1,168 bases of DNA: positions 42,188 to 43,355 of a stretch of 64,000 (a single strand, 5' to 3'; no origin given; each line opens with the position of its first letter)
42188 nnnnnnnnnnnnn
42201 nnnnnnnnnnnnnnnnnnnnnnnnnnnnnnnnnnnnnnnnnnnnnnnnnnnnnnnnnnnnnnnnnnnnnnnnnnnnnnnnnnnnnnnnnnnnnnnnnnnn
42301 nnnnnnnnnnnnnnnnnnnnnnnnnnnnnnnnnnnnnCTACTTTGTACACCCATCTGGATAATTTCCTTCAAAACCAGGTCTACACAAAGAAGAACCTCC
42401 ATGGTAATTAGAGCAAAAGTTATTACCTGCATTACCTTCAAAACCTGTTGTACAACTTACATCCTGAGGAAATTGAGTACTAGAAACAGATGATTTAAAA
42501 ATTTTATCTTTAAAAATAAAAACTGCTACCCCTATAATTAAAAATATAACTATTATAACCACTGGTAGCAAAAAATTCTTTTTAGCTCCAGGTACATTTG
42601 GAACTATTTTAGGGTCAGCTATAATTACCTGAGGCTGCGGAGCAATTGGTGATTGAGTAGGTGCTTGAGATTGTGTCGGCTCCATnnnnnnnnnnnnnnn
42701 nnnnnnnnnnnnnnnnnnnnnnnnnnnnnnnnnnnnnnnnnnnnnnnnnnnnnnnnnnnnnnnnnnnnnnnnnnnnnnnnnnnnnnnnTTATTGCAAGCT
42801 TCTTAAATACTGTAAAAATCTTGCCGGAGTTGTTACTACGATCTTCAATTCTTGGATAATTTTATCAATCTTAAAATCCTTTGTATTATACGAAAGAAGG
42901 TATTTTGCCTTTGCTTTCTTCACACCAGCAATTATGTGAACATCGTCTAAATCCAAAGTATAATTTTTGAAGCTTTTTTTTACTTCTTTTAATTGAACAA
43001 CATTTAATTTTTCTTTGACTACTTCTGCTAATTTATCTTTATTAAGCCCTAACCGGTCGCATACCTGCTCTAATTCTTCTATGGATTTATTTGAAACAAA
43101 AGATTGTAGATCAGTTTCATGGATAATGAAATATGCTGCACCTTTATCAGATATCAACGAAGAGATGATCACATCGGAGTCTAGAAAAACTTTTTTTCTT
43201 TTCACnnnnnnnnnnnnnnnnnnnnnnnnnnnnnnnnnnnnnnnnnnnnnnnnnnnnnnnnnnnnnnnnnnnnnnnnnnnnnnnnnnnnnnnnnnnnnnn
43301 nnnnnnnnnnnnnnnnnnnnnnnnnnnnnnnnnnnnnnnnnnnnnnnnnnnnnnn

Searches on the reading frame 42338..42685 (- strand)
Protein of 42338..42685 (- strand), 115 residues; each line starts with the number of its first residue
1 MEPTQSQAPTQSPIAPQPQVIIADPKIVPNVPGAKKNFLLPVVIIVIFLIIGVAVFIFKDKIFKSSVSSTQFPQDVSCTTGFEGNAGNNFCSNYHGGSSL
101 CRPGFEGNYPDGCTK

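Call 6: search_protein_families(library=pfam, proteins=[window:42338-42685:-], max_evalue=0.01)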
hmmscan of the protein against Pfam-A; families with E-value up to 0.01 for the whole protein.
window:42338-42685:- (115 aa): 0 families

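Call 33: find_homologous_proteins(query=window:42338-42685:-, max_evalue=0.001)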
Query window:42338-42685:- (115 aa): 5 proteins with E <= 0.001 among 15 candidates.
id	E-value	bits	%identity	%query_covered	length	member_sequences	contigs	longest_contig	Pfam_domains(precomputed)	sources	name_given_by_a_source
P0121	1.3e-71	256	100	100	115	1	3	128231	-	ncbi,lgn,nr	ncbi:hypothetical protein HYT74_00595 [Candidatus Daviesbacteria bacterium]|nr:hypothetical protein 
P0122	2.7e-47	177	70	100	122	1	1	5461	-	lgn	-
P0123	6.1e-44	167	65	100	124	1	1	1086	-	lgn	-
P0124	2.1e-37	145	58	100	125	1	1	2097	-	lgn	-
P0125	1.6e-19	88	45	98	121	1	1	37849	-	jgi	jgi:hypothetical protein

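Call 34: find_encoding_contigs(protein=P0122, flank=3000, max_places=2)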
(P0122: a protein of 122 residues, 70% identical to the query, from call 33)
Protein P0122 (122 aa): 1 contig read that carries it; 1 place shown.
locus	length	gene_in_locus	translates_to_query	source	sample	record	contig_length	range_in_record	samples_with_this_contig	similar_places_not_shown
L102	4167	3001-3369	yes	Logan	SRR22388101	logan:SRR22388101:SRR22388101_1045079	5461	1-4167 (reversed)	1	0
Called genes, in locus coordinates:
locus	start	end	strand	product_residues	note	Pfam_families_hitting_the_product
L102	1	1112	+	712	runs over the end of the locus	PF00009:GTP_EFTU, PF22042:EF-G_D2, PF03144:GTP_EFTU_D2, PF14492:EFG_III, PF16658:RF3_C, PF03764:EFG_IV, PF00679:EFG_C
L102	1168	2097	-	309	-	-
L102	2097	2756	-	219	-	-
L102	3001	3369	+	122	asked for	-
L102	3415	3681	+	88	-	PF12728:HTH_17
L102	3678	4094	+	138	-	PF13470:PIN_3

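Call 35: find_encoding_contigs(protein=P0124, flank=3000, max_places=2)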
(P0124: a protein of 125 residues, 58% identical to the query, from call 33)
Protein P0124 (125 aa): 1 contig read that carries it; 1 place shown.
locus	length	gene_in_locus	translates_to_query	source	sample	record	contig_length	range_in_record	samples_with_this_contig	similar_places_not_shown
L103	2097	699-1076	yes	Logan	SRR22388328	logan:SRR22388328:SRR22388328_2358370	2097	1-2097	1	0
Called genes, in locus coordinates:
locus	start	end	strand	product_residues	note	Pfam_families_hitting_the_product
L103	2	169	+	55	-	?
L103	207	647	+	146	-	-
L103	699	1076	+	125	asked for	-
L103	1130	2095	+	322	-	?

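Call 36: find_encoding_contigs(protein=P0125, flank=4000, max_places=2)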
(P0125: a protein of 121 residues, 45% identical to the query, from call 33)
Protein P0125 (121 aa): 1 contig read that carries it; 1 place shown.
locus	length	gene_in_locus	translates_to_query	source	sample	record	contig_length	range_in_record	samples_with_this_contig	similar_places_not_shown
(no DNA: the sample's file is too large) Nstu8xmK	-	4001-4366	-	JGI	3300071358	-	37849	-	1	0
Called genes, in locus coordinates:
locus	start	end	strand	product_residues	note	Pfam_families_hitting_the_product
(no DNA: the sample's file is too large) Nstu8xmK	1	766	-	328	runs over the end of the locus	PF03706:LPG_synthase_TM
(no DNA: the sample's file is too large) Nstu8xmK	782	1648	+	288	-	PF00404:Dockerin_1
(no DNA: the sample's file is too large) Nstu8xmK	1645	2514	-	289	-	PF02661:Fic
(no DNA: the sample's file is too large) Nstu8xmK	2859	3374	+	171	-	PF00466:Ribosomal_L10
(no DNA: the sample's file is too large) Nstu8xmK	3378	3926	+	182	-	PF16320:Ribosomal_L12_N, PF00542:Ribosomal_L12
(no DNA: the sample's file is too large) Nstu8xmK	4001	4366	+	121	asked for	-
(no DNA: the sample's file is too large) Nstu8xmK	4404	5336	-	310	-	PF13531:SBP_bac_11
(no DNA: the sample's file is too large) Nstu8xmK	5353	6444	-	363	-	PF12799:LRR_4 (faint), PF00560:LRR_1 (faint), PF13855:LRR_8 (weak), PF23598:LRR_14, PF13855:LRR_8 (weak)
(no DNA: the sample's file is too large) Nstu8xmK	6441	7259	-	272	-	PF00696:AA_kinase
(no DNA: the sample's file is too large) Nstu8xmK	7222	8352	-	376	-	-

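Call 48: search_protein_families(library=padloc, proteins=[window:42338-42685:-], max_evalue=0.01)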
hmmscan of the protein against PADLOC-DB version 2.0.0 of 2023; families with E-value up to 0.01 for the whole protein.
window:42338-42685:- (115 aa): 0 families

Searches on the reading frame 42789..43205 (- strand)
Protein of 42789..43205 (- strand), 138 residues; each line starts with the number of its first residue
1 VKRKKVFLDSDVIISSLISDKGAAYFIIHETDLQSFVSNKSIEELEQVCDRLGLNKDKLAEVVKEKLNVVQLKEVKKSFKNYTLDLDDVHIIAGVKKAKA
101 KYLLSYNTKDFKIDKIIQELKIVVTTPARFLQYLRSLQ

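Call 6: search_protein_families(library=pfam, proteins=[window:42789-43205:-], max_evalue=0.01)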
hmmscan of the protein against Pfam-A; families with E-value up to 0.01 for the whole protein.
window:42789-43205:- (138 aa): 2 families
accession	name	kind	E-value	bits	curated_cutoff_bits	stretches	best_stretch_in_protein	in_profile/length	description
PF13470.12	PIN_3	-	5.1e-08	34.2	27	1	5-109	1-115/115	PIN domain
PF10130.15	PIN_2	-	0.0063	17.2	22.4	0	8-69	2-63/133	PIN domain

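Call 42: search_protein_families(library=ncbifam, proteins=[window:42789-43205:-], max_evalue=0.01)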
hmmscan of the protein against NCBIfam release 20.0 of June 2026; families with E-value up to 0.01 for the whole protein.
window:42789-43205:- (138 aa): 2 families
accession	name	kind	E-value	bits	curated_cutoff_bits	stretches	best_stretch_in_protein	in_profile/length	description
NF046100.1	RSP_2648_fam_PIN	equivalog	8.4e-06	25.8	170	1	33-134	26-131/177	RSP_2648 family PIN domain-containing protein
TIGR00305.1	TIGR00305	equivalog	4e-05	23.9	29.15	1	5-107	1-109/115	putative toxin-antitoxin system toxin component, PIN family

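Call 48: search_protein_families(library=padloc, proteins=[window:42789-43205:-], max_evalue=0.01)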
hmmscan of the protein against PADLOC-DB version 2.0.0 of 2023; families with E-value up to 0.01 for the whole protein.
window:42789-43205:- (138 aa): 0 families
